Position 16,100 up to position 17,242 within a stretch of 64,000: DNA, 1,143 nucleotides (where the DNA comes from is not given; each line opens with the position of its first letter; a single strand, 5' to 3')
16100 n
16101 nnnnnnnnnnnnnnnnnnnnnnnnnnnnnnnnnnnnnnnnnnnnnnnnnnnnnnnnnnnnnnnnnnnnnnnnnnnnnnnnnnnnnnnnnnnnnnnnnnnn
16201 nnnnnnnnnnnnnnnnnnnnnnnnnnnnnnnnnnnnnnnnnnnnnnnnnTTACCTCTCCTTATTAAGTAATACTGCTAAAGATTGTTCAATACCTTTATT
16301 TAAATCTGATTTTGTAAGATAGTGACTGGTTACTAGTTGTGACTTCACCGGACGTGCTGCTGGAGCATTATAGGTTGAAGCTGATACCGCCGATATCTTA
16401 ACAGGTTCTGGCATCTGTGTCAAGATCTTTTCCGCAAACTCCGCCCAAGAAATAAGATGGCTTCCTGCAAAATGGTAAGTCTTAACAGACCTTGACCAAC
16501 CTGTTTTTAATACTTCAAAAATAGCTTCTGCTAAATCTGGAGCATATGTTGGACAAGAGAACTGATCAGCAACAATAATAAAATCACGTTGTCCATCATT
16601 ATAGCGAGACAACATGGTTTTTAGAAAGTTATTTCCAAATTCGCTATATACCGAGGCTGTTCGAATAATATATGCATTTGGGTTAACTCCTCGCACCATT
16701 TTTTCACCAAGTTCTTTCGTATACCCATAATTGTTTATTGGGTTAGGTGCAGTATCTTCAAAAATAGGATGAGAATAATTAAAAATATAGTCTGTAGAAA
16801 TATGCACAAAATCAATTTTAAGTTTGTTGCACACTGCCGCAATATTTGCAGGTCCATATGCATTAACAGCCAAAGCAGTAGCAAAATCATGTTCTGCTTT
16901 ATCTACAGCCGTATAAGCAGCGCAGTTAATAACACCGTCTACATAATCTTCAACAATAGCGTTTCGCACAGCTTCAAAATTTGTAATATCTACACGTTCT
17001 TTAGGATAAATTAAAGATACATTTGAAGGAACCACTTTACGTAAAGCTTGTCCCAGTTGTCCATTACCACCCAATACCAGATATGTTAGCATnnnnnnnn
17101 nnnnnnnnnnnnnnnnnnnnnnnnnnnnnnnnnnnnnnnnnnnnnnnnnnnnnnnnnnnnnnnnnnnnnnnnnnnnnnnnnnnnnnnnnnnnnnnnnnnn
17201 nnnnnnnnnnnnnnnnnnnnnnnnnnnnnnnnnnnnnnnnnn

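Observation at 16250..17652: rmlD-rmlC (dTDP-L-rhamnose pathway, last two steps) embedded in the nucleotide-metabolism module of a lytic phage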

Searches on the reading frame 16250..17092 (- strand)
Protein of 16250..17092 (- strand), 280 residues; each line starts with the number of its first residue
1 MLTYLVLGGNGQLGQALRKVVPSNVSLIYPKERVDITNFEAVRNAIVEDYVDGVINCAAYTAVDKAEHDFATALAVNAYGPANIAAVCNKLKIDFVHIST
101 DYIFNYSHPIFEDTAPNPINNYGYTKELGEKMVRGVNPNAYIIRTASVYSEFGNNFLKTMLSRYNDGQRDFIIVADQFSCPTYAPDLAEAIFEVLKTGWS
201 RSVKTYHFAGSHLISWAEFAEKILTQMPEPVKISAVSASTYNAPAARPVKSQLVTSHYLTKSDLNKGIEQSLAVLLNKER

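Call 3: search_protein_families(library=pfam, proteins=[window:16250-17092:-])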
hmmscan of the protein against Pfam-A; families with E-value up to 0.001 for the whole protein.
window:16250-17092:- (280 aa): 5 families
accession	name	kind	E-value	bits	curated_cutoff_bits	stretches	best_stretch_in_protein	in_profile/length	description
PF04321.23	RmlD_sub_bind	-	2.1e-73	247.3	27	1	5-261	4-266/287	RmlD substrate binding domain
PF01370.27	Epimerase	-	6.5e-20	72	20.9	1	5-197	2-227/240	NAD dependent epimerase/dehydratase family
PF16363.11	GDP_Man_Dehyd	-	6.7e-11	42.7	27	1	33-227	58-266/332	GDP-mannose 4,6 dehydratase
PF02719.21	Polysacc_synt_2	-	1.3e-10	41.4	20.2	1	34-154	61-170/293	Polysaccharide biosynthesis protein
PF07993.18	NAD_binding_4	-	6.5e-08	32.5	20.1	1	49-150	87-209/258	Male sterility protein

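Call 4: search_protein_families(library=ncbifam, proteins=[window:16250-17092:-])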
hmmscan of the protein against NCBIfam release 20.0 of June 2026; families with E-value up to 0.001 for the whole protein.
window:16250-17092:- (280 aa): 6 families
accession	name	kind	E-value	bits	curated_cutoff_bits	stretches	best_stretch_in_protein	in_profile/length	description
TIGR01214.1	rmlD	equivalog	5.2e-71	239.1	224.05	1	5-257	3-262/285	dTDP-4-dehydrorhamnose reductase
NF007440.0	PRK09987.1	equivalog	4.1e-35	121.5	308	1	5-263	4-276/299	dTDP-4-dehydrorhamnose reductase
TIGR01181.1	dTDP_gluc_dehyt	equivalog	2.5e-11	43.3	365.1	1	32-229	55-263/321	dTDP-glucose 4,6-dehydratase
TIGR01179.1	galE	equivalog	1.8e-07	30.3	262.3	1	34-137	54-160/332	UDP-glucose 4-epimerase GalE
NF043036.1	ErythonDh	equivalog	0.0002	20.7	325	1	33-134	58-161/321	D-erythronate dehydrogenase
TIGR03589.1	PseB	equivalog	0.00036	19.6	407.75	0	42-134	68-147/324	UDP-N-acetylglucosamine 4,6-dehydratase (inverting)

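Call 5: search_protein_families(library=phrogs, proteins=[window:16250-17092:-])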
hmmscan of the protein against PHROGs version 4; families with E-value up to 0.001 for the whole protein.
window:16250-17092:- (280 aa): 1 family
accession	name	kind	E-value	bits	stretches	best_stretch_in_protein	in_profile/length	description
phrog_540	-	DNA, RNA and nucleotide metabolism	9.3e-61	207.1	1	1-252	292-562/715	nucleotide-sugar epimerase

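Call 38: search_solved_structures(query=window:16250-17092:-, show_alignments=2, max_evalue=1e-20)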
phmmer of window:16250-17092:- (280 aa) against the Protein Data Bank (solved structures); distinct sequences matched with E-value up to 1e-20: 6.
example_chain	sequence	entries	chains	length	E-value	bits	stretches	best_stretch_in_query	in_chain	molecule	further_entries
3sc6_A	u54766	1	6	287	6e-44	153.7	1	5-251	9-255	dTDP-4-dehydrorhamnose reductase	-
1vl0_A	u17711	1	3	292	1.5e-43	152.4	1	4-272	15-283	DTDP-4-dehydrorhamnose reductase, rfbD ortholog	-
4wpg_A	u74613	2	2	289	1.4e-33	119.7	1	4-253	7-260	dTDP-4-dehydrorhamnose reductase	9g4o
8g22_A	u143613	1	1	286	3.1e-32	115.3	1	4-253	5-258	dTDP-4-dehydrorhamnose reductase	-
8ctr_A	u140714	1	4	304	9.4e-32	113.7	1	4-257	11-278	dTDP-4-dehydrorhamnose reductase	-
1kbz_A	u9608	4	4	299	6.9e-30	107.6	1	4-264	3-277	dTDP-glucose oxidoreductase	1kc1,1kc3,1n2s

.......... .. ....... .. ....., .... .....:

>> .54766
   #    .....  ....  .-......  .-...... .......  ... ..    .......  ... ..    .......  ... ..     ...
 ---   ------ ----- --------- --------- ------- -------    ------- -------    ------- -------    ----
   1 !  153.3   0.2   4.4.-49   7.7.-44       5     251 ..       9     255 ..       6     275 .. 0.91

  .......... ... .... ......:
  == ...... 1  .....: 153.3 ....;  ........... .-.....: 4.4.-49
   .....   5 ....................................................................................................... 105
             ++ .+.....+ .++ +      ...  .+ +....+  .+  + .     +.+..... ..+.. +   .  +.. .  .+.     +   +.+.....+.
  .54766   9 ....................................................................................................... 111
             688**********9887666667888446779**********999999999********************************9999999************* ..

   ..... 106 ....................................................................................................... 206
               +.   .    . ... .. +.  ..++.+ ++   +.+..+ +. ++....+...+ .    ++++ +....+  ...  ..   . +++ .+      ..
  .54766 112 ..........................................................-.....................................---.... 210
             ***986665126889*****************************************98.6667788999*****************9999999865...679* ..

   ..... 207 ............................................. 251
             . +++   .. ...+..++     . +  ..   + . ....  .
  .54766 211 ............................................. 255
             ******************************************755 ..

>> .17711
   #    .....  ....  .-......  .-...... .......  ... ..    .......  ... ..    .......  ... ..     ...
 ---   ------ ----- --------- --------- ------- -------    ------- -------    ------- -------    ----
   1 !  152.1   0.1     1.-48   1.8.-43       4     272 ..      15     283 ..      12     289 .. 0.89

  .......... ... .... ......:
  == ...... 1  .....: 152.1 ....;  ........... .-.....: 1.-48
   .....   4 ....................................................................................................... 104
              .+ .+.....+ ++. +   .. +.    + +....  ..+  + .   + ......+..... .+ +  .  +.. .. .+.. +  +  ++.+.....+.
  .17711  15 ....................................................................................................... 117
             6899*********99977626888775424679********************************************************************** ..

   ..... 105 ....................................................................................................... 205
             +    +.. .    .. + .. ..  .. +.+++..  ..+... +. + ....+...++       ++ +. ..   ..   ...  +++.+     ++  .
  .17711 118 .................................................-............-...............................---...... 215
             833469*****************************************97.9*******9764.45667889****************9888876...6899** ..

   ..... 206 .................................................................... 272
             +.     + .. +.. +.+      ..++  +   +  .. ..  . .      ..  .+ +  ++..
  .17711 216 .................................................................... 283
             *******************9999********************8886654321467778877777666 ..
